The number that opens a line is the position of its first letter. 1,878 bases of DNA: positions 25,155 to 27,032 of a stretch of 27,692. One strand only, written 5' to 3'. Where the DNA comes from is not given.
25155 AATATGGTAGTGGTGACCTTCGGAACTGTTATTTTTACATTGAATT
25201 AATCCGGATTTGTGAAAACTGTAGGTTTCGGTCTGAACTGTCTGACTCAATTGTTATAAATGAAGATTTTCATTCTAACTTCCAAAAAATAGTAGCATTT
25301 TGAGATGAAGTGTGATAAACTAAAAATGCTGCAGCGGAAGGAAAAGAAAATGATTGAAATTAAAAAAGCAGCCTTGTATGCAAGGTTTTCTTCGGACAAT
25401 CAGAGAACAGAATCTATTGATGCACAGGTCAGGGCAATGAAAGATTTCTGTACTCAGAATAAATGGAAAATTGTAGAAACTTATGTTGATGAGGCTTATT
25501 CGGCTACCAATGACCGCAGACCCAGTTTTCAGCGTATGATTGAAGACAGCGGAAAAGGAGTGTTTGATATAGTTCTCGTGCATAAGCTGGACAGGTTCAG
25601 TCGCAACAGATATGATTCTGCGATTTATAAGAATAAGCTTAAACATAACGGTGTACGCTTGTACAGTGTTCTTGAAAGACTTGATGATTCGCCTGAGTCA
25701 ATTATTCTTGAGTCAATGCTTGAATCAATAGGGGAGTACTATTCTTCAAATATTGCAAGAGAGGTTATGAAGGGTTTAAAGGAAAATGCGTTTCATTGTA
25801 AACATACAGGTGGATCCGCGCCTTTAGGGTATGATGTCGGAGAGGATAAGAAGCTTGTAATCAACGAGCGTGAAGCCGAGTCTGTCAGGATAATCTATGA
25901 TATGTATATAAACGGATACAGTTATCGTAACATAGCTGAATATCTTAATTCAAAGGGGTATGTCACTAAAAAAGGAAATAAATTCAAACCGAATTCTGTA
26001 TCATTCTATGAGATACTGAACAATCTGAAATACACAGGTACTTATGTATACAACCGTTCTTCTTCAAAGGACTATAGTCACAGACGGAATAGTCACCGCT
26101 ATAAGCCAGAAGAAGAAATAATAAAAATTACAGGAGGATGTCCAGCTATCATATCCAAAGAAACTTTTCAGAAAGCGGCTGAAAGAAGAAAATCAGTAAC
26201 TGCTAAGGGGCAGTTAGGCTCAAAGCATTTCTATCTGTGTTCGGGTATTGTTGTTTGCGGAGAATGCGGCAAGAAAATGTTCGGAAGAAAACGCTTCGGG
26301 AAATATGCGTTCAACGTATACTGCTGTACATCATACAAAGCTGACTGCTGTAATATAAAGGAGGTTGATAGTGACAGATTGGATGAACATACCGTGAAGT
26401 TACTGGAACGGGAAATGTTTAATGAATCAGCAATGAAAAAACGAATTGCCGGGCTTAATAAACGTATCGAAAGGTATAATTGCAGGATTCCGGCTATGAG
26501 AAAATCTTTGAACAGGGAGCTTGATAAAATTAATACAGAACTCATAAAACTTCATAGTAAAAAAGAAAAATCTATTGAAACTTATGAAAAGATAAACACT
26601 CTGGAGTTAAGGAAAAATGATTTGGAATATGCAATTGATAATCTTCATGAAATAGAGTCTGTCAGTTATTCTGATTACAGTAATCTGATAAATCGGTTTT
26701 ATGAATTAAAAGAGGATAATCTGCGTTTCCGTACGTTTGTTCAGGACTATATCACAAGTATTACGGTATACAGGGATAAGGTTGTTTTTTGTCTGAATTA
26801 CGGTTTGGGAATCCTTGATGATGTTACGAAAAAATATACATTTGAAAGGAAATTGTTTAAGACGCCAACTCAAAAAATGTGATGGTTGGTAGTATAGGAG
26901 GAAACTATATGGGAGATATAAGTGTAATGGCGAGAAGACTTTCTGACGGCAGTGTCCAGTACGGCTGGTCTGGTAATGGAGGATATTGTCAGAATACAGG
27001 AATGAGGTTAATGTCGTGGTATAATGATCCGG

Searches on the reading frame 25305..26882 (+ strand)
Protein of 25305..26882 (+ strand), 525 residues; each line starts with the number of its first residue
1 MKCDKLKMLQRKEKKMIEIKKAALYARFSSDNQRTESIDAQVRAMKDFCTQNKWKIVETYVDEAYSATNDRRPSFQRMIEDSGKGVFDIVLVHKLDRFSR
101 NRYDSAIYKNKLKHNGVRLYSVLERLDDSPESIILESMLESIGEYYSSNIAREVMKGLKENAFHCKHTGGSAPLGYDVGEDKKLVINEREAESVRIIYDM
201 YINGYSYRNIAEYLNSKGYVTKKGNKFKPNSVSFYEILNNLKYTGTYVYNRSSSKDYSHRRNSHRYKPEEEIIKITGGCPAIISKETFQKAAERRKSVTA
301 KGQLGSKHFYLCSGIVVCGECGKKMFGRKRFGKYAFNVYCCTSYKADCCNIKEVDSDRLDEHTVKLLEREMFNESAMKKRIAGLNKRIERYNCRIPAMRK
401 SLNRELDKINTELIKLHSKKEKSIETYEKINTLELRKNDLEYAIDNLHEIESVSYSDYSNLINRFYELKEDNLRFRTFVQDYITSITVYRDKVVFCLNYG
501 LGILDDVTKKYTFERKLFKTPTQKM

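Call 21: search_protein_families(library=pfam, proteins=[window:25305-26882:+], max_evalue=0.05)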
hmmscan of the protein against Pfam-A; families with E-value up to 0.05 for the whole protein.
window:25305-26882:+ (525 aa): 5 families
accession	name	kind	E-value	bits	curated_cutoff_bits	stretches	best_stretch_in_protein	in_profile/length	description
PF00239.26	Resolvase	-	3.2e-30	105.6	23.3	1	22-162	1-140/145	Resolvase, N terminal domain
PF07508.19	Recombinase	-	6.4e-24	84.6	21.1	1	189-296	2-100/102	Recombinase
PF13408.12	Zn_ribbon_recom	-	8.2e-08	33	25.3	1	311-366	1-56/58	Recombinase zinc beta ribbon domain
PF11514.14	DUF3219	-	0.011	16.1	25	1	409-489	4-73/94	Protein of unknown function (DUF3219)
PF13936.12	HTH_38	-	0.02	15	27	0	194-215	10-31/44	Helix-turn-helix domain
